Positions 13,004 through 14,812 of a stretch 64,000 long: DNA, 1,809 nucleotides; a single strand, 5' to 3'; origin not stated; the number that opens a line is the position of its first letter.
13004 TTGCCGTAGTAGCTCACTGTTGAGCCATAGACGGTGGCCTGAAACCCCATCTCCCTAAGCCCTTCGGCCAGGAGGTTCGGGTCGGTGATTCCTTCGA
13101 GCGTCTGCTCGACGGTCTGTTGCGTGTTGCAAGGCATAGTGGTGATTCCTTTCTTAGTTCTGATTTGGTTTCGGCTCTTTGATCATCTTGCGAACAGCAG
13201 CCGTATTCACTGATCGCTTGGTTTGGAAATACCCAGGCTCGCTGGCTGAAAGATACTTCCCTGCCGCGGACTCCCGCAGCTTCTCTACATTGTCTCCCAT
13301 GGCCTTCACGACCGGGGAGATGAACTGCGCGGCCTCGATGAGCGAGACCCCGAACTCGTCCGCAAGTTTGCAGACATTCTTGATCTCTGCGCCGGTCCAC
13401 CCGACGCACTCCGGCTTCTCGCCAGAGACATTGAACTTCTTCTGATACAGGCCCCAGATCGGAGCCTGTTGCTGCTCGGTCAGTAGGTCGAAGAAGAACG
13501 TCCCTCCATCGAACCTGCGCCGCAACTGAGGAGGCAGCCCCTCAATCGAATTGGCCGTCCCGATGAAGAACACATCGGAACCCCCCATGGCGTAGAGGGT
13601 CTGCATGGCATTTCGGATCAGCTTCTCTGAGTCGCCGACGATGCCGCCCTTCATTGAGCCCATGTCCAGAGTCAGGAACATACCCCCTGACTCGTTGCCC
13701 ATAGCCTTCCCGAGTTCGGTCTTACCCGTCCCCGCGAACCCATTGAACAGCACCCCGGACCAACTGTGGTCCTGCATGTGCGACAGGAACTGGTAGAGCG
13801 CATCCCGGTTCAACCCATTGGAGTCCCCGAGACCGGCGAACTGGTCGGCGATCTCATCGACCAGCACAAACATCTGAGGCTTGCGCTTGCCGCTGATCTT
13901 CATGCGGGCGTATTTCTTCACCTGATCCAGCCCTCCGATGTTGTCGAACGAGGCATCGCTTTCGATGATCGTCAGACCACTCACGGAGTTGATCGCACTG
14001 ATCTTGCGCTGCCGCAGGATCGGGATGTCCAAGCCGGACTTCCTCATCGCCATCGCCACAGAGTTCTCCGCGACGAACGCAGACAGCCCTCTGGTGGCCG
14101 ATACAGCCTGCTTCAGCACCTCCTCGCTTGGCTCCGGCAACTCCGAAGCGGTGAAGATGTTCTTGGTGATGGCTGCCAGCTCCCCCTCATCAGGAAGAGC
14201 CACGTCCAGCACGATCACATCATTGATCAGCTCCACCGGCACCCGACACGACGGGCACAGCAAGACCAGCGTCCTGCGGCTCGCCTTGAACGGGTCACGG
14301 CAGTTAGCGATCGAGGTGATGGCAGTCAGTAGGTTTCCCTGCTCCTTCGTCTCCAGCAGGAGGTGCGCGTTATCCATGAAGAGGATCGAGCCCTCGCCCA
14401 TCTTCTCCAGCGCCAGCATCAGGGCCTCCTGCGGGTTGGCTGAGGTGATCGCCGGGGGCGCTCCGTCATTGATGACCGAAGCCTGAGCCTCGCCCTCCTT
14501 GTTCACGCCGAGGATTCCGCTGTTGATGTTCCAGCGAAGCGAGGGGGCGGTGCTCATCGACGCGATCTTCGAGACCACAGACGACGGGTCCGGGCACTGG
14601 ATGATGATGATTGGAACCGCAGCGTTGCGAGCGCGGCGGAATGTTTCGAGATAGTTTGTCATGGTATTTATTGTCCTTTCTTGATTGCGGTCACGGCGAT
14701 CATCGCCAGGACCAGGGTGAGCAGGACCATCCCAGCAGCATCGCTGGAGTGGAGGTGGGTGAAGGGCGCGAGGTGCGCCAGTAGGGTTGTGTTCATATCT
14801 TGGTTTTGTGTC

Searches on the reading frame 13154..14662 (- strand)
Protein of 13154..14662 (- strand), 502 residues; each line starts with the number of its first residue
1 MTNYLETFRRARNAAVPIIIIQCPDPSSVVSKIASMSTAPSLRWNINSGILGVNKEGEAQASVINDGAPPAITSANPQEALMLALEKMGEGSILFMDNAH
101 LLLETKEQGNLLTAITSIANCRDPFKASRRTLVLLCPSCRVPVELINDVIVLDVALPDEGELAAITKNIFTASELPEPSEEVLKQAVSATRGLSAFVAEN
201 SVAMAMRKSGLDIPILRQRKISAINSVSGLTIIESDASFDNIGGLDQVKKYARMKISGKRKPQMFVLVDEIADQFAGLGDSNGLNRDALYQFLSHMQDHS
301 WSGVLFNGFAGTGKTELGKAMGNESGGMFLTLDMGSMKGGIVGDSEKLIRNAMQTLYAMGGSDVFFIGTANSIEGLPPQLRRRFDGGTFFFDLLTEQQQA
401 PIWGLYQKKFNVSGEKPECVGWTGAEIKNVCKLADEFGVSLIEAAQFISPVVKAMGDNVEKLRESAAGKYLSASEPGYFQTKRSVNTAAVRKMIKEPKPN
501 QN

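Call 86: search_protein_families(library=pfam, proteins=[window:13154-14662:-], max_evalue=0.001)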
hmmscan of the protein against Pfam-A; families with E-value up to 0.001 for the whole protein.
window:13154-14662:- (502 aa): 1 family
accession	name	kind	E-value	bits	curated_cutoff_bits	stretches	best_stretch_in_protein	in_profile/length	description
PF00004.35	AAA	-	2.1e-13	51.3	21.2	1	304-359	1-56/131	ATPase family associated with various cellular activities (AAA)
